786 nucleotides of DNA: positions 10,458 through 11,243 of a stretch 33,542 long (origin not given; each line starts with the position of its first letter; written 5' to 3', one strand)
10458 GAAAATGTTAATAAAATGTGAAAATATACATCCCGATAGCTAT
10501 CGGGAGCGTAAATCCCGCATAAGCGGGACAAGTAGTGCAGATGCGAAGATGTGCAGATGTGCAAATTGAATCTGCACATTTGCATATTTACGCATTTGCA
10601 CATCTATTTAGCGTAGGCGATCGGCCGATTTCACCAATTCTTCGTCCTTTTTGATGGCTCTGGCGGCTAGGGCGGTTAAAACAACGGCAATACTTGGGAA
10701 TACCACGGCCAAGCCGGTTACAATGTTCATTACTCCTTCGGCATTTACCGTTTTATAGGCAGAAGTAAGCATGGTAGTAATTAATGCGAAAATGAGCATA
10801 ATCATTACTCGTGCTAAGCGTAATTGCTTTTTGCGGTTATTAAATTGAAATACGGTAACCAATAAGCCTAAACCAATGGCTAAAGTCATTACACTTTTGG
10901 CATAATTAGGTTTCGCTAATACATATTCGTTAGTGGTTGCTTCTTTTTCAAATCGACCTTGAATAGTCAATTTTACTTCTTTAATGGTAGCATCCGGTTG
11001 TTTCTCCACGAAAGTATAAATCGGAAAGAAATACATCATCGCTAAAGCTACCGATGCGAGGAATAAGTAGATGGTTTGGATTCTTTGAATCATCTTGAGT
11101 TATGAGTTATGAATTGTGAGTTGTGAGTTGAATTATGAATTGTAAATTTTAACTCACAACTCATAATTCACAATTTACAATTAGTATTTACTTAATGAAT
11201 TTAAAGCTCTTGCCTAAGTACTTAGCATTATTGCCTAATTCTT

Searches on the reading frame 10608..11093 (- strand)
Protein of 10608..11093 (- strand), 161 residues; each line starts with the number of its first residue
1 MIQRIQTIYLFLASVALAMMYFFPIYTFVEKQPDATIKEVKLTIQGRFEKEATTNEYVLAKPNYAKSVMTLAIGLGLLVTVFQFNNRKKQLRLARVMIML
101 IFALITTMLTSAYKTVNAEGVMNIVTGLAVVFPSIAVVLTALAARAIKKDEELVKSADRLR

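Call 9: search_protein_families(library=pfam, proteins=[window:10608-11093:-])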
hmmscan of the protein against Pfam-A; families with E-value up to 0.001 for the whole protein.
window:10608-11093:- (161 aa): 1 family
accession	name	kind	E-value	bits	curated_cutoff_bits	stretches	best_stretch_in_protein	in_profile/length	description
PF14126.11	DUF4293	-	2.1e-33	116.1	27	1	2-160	1-153/153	Domain of unknown function (DUF4293)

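Call 12: find_encoding_contigs(protein=window:10608-11093:-, flank=10000, max_places=10)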
Protein window:10608-11093:- (161 aa): 15 contigs read that carry it; 10 places shown.
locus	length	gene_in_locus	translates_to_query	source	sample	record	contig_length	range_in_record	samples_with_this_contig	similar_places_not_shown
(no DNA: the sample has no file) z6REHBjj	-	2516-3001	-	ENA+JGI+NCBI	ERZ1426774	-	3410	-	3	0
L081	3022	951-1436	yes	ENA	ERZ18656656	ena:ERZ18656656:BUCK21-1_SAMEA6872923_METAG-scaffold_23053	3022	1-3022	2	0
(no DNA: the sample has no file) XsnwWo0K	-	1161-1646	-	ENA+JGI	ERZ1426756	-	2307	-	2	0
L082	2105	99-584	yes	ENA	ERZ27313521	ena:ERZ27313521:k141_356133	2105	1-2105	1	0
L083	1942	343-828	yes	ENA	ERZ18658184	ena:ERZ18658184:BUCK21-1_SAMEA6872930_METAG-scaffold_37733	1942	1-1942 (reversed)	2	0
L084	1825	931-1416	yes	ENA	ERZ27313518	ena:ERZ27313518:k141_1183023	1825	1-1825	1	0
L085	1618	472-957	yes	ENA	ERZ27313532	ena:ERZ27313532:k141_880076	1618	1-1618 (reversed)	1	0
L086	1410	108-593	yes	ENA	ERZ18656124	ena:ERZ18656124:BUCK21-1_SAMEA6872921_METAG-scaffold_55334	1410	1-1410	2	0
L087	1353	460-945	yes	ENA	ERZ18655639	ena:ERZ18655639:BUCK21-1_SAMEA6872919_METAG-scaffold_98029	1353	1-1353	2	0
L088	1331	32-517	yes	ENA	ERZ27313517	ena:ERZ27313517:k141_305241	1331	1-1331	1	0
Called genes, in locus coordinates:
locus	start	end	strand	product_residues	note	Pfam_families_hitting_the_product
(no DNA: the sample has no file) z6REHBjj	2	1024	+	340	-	?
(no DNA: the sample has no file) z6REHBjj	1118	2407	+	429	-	PF03952:Enolase_N, PF00113:Enolase_C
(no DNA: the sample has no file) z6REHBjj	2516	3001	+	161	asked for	PF14126:DUF4293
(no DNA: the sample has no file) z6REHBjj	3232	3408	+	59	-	?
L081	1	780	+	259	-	?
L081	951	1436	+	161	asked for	PF14126:DUF4293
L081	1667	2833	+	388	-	PF18962:Por_Secre_tail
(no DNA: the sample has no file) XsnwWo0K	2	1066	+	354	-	?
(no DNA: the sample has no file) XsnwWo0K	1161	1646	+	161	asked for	PF14126:DUF4293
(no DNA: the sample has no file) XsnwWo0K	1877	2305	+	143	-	?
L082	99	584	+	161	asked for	PF14126:DUF4293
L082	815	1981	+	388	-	PF18962:Por_Secre_tail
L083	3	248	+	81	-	?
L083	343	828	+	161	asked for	PF14126:DUF4293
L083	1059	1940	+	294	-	?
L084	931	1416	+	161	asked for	PF14126:DUF4293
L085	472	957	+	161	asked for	PF14126:DUF4293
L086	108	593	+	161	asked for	PF14126:DUF4293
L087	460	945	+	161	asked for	PF14126:DUF4293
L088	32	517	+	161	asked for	PF14126:DUF4293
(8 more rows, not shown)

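Call 26: find_homologous_proteins(query=window:10608-11093:-, max_evalue=1e-20)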
Query window:10608-11093:- (161 aa): 29 proteins with E <= 1e-20 among 3536 candidates.
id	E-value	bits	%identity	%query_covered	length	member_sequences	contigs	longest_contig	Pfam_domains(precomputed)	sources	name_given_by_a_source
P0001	5.3e-91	320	99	100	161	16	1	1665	PF14126.12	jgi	-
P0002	5.0e-84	297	89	100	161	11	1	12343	PF14126.12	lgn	-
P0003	2.0e-81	289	86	100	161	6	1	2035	PF14126.12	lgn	-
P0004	4.9e-81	287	86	100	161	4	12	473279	PF14126.12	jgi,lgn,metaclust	metaclust:\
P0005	3.3e-80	285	86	100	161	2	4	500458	PF14126.12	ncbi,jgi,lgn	jgi:hypothetical protein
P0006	6.5e-70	252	73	100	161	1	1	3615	PF14126.12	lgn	-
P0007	9.0e-70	251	72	100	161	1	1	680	PF14126.12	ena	-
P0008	1.0e-69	251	73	100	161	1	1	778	PF18949.6,PF14126.12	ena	-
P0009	2.3e-69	250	73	100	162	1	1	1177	PF14126.12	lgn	-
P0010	3.0e-69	249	71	100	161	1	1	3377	PF14126.12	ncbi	-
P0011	4.0e-69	249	74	100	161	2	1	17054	PF14126.12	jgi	jgi:Domain of unknown function (DUF4293)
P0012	1.7e-67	244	70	100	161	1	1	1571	PF14126.12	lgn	-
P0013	4.4e-67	242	70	100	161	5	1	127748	PF14126.12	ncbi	-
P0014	6.1e-67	242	72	100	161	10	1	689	PF14126.12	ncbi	-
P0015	1.9e-64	234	70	100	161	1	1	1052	PF14126.12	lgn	-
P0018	7.1e-62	225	67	100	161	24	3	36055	PF14126.12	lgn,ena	-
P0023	3.0e-54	201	63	100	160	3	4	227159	PF14126.12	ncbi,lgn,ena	-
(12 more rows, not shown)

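Call 27: find_encoding_contigs(protein=P0002, flank=10000, max_places=3)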
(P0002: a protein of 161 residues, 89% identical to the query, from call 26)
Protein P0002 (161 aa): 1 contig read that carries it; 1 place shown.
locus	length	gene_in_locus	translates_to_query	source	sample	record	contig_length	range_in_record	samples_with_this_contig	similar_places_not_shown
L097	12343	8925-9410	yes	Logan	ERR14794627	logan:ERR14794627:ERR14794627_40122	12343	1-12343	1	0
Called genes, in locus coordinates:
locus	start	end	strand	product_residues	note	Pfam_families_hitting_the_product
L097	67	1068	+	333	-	PF19572:PorV (weak)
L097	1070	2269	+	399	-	-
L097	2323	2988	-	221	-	PF00849:PseudoU_synth_2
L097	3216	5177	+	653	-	PF01551:Peptidase_M23, PF18962:Por_Secre_tail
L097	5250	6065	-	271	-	PF02548:Pantoate_transf, PF13714:PEP_mutase (weak)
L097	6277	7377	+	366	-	PF00988:CPSase_sm_chain, PF00117:GATase, PF07722:Peptidase_C26 (faint)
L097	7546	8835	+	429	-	PF03952:Enolase_N, PF00113:Enolase_C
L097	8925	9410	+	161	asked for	PF14126:DUF4293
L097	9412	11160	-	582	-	PF00664:ABC_membrane, PF03193:RsgA_GTPase (weak), PF00005:ABC_tran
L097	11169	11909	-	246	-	PF01416:PseudoU_synth_1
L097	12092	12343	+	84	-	?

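Call 28: find_encoding_contigs(protein=P0004, flank=10000, max_places=3)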
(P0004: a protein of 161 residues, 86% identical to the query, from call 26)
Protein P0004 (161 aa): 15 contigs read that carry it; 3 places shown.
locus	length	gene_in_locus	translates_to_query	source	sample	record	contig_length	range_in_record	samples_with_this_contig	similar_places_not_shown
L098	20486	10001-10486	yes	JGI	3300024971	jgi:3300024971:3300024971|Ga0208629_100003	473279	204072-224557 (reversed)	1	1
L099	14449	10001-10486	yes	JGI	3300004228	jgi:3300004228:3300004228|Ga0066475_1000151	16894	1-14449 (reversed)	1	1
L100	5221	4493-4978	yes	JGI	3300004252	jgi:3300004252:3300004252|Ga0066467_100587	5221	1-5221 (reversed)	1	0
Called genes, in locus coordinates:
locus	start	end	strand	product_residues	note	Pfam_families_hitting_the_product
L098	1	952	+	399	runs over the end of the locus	PF01436:NHL (faint)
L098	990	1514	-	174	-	PF01872:RibD_C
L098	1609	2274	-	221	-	PF00849:PseudoU_synth_2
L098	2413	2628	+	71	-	-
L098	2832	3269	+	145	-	PF13162:DUF3997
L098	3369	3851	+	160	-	-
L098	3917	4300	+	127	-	-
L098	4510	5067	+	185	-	-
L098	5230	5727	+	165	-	-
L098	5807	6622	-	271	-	PF02548:Pantoate_transf, PF13714:PEP_mutase (weak)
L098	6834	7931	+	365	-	PF00988:CPSase_sm_chain, PF00117:GATase, PF07722:Peptidase_C26 (faint)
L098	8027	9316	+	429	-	PF03952:Enolase_N, PF00113:Enolase_C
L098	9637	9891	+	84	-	PF05635:23S_rRNA_IVP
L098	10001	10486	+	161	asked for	PF14126:DUF4293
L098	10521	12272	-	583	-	PF00664:ABC_membrane, PF00005:ABC_tran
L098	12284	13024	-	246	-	PF01416:PseudoU_synth_1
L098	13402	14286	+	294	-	PF02629:CoA_binding, PF13380:CoA_binding_2 (weak), PF13607:Succ_CoA_lig, PF00549:Ligase_CoA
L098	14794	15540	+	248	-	PF00106:adh_short, PF08659:KR, PF13561:adh_short_C2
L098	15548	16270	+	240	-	PF04402:SIMPL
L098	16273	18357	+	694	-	-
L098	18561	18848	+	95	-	PF04977:DivIC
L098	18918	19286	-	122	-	PF05635:23S_rRNA_IVP, PF22296:bAvd (weak)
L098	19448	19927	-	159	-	PF01641:SelR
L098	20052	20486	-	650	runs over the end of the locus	PF04851:ResIII (weak), PF00270:DEAD, PF00271:Helicase_C, PF28538:Helicase_helical, PF03880:DbpA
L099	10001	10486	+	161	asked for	PF14126:DUF4293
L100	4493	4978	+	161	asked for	PF14126:DUF4293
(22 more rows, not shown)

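Call 29: find_encoding_contigs(protein=P0005, flank=10000, max_places=3)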
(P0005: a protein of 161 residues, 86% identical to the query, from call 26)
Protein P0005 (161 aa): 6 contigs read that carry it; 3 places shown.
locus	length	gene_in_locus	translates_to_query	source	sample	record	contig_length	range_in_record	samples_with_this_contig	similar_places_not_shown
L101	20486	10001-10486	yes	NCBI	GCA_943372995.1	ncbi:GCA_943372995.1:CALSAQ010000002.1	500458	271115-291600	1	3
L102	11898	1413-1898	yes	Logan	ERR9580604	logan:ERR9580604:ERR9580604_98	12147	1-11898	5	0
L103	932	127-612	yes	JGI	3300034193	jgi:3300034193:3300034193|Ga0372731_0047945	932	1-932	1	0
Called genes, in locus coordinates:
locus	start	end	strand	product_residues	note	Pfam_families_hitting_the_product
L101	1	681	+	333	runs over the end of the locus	PF19572:PorV (weak)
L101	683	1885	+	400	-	PF01436:NHL (faint)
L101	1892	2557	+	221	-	PF00849:PseudoU_synth_2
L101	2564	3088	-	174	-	PF01872:RibD_C, PF00186:DHFR_1 (weak)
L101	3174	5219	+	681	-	PF18962:Por_Secre_tail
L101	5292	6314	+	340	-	PF13385:Laminin_G_3, PF18962:Por_Secre_tail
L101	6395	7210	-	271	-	PF02548:Pantoate_transf, PF13714:PEP_mutase (weak)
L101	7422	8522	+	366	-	PF00988:CPSase_sm_chain, PF00117:GATase, PF07722:Peptidase_C26 (faint)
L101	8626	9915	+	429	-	PF03952:Enolase_N, PF00113:Enolase_C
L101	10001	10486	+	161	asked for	PF14126:DUF4293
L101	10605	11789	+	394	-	PF18962:Por_Secre_tail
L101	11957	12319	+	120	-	PF05635:23S_rRNA_IVP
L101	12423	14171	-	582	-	PF00664:ABC_membrane, PF00005:ABC_tran, PF02463:SMC_N (faint)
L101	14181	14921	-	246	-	PF01416:PseudoU_synth_1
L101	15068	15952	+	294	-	PF02629:CoA_binding, PF13380:CoA_binding_2 (weak), PF13607:Succ_CoA_lig, PF00549:Ligase_CoA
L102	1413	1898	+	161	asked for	PF14126:DUF4293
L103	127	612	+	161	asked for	PF14126:DUF4293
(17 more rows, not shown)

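Call 35: find_related_loci(query=window:10608-11093:-, collection=metagenome_contigs, flank=10000)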
Query window:10608-11093:- (161 aa) in metagenome_contigs; peptide patterns used: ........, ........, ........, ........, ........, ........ (x = any residue, [..] = any of these).
407 stretches matched a pattern; 196 encode a relative of the query (tblastn E <= 1e-3); the best 80 are kept; 80 distinct loci.
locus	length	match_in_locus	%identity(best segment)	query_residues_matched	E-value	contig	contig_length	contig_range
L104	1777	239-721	98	1-161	5e-108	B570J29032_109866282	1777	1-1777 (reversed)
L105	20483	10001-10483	86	1-161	4e-92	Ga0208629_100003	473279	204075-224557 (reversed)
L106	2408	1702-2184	68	1-161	2e-76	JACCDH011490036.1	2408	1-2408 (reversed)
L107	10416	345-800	41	1-161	2e-22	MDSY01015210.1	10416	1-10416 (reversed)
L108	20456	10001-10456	41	1-161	1e-21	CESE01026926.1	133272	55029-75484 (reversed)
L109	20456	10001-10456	38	1-161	2e-21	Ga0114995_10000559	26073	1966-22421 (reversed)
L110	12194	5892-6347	38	1-161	2e-21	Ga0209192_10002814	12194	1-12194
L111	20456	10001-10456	40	1-161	3e-21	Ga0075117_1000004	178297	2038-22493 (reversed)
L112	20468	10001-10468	36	1-161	6e-21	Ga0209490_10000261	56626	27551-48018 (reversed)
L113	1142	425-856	34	1-161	1e-20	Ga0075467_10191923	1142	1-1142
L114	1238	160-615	37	1-161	3e-20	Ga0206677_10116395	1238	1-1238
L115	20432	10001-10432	39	1-161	1e-19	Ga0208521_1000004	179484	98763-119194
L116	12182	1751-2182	37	1-161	2e-19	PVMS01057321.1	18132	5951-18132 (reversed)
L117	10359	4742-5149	34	1-161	2e-19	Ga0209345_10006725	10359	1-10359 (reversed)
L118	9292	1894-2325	36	1-161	2e-19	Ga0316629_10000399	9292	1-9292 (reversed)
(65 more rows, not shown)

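Call 36: find_encoding_contigs(protein=P0011, flank=10000, max_places=2)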
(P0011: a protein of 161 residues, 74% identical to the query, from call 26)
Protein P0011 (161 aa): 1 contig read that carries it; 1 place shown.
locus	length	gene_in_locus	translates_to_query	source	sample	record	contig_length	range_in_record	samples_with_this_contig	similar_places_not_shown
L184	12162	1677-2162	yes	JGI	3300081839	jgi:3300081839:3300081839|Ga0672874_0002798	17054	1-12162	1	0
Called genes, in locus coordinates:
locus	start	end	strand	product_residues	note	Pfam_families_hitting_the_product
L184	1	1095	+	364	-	?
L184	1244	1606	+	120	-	PF05635:23S_rRNA_IVP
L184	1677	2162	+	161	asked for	PF14126:DUF4293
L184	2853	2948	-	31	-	-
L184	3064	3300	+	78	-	PF13443:HTH_26, PF01381:HTH_3 (weak)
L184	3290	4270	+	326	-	PF00535:Glycos_transf_2 (faint)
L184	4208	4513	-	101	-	-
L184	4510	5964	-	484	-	PF00501:AMP-binding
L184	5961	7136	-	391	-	-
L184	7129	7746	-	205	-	PF25084:LbH_EIF2B (faint), PF25087:GMPPB_C (faint), PF00132:Hexapep (weak)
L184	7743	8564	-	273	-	PF12146:Hydrolase_4, PF20408:Abhydrolase_11 (faint), PF00561:Abhydrolase_1, PF12697:Abhydrolase_6 (weak)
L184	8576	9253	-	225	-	-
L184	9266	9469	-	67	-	-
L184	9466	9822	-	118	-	-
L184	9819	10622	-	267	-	PF13560:HTH_31 (weak), PF01381:HTH_3, PF12844:HTH_19, PF13274:SocA_Panacea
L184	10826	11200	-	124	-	-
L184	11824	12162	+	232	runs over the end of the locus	-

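Call 37: find_encoding_contigs(protein=P0013, flank=10000, max_places=2)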
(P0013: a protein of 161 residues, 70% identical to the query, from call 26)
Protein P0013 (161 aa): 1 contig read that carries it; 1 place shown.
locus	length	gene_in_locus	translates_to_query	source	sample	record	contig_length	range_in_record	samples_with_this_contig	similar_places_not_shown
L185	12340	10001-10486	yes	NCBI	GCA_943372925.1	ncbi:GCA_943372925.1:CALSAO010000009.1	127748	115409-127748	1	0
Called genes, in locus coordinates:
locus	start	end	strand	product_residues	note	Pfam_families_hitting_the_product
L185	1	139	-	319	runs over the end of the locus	PF03150:CCP_MauG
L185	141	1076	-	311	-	PF18962:Por_Secre_tail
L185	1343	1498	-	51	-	-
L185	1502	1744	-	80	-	PF03693:ParD_antitoxin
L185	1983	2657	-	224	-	PF00849:PseudoU_synth_2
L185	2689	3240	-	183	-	PF22028:DUF6934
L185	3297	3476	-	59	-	-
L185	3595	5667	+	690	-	PF01551:Peptidase_M23 (weak), PF18962:Por_Secre_tail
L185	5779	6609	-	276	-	PF02548:Pantoate_transf, PF13714:PEP_mutase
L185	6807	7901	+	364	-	PF00988:CPSase_sm_chain, PF00117:GATase, PF07722:Peptidase_C26 (faint)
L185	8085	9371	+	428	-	PF03952:Enolase_N, PF00113:Enolase_C, PF13378:MR_MLE_C (weak)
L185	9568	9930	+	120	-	PF05635:23S_rRNA_IVP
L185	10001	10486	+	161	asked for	PF14126:DUF4293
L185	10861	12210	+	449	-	PF18962:Por_Secre_tail (weak)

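Call 38: find_encoding_contigs(protein=P0018, flank=10000, max_places=2)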
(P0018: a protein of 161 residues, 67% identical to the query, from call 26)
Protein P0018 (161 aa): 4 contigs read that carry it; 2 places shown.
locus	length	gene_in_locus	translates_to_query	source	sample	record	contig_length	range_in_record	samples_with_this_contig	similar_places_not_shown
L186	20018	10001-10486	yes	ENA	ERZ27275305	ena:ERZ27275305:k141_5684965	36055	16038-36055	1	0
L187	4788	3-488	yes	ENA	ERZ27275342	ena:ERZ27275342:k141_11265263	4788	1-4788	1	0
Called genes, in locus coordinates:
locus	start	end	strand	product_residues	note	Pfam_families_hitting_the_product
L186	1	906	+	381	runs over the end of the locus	PF05496:RuvB_N (weak), PF07728:AAA_5 (faint), PF13177:DNA_pol3_delta2, PF13401:AAA_22 (faint), PF00004:AAA, PF13173:AAA_14 (faint), PF22608:DNAX_ATPase_lid, PF12169:DNA_pol3_gamma3, +1 more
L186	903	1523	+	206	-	PF28557:DUF8439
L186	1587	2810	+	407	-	PF00180:Iso_dh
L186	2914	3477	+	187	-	PF03724:META, PF16139:DUF4847 (weak)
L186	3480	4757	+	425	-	PF00135:COesterase, PF20434:BD-FAE, PF07859:Abhydrolase_3, PF18962:Por_Secre_tail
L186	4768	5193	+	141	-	-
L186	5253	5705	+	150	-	-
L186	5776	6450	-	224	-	PF00849:PseudoU_synth_2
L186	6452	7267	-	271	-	PF02548:Pantoate_transf, PF13714:PEP_mutase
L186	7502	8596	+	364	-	PF00988:CPSase_sm_chain, PF00117:GATase, PF07722:Peptidase_C26 (faint)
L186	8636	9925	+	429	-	PF03952:Enolase_N, PF00113:Enolase_C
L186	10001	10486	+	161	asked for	PF14126:DUF4293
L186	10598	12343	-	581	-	PF00664:ABC_membrane, PF00005:ABC_tran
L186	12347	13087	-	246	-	PF01416:PseudoU_synth_1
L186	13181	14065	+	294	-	PF02629:CoA_binding, PF13380:CoA_binding_2 (weak), PF13607:Succ_CoA_lig, PF00549:Ligase_CoA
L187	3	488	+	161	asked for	PF14126:DUF4293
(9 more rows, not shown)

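Call 39: find_encoding_contigs(protein=P0023, flank=10000, max_places=2)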
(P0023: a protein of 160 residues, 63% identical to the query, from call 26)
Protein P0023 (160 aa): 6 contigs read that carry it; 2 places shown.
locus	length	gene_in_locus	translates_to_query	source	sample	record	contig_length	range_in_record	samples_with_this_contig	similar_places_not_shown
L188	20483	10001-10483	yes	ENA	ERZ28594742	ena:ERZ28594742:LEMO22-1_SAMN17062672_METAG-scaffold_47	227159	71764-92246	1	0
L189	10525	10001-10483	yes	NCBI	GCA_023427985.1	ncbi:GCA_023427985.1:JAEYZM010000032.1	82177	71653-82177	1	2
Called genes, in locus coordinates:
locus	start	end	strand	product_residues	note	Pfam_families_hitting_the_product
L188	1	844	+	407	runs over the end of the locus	PF00180:Iso_dh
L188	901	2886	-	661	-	PF07581:Glug (faint), PF18962:Por_Secre_tail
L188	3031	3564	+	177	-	PF03724:META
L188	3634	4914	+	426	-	PF00135:COesterase, PF20434:BD-FAE, PF07859:Abhydrolase_3, PF18962:Por_Secre_tail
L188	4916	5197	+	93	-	PF14542:Acetyltransf_CG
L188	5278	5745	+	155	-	-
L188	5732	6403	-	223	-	PF00849:PseudoU_synth_2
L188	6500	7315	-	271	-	PF02548:Pantoate_transf, PF13714:PEP_mutase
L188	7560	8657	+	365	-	PF00988:CPSase_sm_chain, PF00117:GATase, PF07722:Peptidase_C26 (faint)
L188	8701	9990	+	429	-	PF03952:Enolase_N, PF00113:Enolase_C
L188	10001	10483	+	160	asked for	PF14126:DUF4293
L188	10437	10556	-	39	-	-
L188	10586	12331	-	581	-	PF00664:ABC_membrane, PF00005:ABC_tran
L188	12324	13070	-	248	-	PF01416:PseudoU_synth_1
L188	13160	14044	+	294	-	PF02629:CoA_binding, PF13380:CoA_binding_2 (weak), PF13607:Succ_CoA_lig, PF00549:Ligase_CoA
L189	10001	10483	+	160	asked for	PF14126:DUF4293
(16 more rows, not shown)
